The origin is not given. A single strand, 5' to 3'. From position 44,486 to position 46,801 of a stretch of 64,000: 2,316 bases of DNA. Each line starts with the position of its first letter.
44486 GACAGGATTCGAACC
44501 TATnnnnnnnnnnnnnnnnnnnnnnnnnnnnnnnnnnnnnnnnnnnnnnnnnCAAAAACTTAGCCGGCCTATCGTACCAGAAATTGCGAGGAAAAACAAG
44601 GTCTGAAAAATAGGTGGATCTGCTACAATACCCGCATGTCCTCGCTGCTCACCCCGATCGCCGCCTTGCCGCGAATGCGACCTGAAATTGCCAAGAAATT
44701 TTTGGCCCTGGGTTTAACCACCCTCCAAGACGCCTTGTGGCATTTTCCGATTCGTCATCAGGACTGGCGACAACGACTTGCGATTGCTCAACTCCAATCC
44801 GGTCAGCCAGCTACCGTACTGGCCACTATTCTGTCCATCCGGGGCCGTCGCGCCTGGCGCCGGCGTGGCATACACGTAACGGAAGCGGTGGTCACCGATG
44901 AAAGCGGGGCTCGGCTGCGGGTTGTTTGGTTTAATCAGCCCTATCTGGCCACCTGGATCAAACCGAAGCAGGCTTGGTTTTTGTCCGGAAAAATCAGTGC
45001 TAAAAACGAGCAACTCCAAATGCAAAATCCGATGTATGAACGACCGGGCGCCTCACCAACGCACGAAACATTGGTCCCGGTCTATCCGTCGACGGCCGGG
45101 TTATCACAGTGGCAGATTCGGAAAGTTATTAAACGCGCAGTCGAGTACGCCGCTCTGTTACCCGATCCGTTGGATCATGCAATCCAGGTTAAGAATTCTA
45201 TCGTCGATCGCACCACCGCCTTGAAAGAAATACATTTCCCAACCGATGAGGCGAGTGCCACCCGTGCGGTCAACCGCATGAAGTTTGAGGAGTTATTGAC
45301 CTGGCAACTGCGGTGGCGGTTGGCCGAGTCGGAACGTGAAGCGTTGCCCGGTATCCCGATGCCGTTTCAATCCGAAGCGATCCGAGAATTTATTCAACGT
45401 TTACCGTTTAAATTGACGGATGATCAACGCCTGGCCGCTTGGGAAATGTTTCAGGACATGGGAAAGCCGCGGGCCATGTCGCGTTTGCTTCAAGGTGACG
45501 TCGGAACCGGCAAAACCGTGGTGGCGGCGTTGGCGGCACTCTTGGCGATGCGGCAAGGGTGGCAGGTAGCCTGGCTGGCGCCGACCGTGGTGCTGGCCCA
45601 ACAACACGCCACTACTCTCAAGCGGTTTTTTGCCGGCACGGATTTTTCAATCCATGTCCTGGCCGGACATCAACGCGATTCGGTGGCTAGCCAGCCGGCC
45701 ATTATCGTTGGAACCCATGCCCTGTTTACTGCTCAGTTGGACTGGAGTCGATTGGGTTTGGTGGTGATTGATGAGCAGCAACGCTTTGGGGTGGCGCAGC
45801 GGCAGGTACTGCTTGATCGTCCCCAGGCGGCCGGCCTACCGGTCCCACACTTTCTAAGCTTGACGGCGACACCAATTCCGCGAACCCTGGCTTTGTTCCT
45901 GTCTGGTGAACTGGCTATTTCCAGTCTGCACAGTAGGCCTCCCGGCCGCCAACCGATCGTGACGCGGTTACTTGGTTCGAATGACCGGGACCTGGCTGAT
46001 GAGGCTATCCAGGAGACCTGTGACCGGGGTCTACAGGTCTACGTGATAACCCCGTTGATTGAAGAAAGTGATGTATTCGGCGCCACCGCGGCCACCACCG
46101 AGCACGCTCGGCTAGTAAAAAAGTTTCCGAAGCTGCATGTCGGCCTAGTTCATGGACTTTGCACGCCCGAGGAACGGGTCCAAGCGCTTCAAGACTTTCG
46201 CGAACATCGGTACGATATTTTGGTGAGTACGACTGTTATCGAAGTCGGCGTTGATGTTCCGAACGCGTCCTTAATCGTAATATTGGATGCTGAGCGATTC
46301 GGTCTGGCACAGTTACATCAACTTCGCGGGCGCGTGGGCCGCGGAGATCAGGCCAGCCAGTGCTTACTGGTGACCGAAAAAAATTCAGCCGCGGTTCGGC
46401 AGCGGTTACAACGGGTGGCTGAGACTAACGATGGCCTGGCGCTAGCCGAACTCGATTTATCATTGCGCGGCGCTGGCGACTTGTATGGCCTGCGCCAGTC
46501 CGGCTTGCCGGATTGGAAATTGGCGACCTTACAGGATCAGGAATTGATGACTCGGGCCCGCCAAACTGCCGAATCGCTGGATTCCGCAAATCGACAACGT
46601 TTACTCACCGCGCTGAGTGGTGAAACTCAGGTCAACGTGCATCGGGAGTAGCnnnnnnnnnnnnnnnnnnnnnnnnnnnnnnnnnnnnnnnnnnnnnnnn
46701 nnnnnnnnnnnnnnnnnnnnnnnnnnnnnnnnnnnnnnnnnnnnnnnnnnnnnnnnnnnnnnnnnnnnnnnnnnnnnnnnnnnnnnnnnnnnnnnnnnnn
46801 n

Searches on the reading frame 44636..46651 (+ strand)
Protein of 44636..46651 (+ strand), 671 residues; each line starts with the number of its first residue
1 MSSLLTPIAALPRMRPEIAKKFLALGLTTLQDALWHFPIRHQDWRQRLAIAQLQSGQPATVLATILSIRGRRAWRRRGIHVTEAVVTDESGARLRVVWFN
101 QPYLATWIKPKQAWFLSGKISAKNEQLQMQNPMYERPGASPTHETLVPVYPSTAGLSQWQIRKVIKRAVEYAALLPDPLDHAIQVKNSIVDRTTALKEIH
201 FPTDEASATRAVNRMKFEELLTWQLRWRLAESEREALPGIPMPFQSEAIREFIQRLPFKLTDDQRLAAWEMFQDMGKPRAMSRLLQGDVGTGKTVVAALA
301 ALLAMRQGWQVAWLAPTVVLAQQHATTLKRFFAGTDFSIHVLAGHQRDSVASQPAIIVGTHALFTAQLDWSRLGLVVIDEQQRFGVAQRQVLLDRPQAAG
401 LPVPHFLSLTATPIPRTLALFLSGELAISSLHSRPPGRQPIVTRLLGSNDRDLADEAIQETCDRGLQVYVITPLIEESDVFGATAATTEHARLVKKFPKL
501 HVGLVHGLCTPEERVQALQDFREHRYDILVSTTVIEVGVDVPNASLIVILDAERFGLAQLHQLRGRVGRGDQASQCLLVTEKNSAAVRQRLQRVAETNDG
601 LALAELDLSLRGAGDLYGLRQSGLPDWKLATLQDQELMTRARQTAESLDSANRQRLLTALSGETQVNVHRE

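Call 32: search_protein_families(library=pfam, proteins=[window:44636-46651:+], max_evalue=0.001)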
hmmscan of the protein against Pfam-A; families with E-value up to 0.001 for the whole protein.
window:44636-46651:+ (671 aa): 7 families
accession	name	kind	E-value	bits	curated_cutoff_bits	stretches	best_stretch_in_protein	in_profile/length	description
PF00271.37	Helicase_C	-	2.2e-19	70.2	23.5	1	480-569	20-108/110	Helicase conserved C-terminal domain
PF00270.35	DEAD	-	5.1e-19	69.1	26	1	283-418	17-164/167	DEAD/DEAH box helicase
PF17191.10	RecG_wedge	-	1e-18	67.9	23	1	22-170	16-160/162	RecG wedge domain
PF04851.21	ResIII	-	1.4e-08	35.3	22.5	1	243-413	6-162/164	Type III restriction enzyme, res subunit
PF19833.4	RecG_dom3_C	-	1.6e-08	34.9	26.8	1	597-649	1-55/87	ATP-dependent DNA helicase RecG, domain 3, C-terminal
PF13604.12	AAA_30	-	4.4e-07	30.3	27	1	271-400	9-116/191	AAA domain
PF22590.2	Cas3-like_C_2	-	0.00037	21.2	27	0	499-570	29-104/106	CRISPR-associated nuclease/helicase Cas3, C-terminal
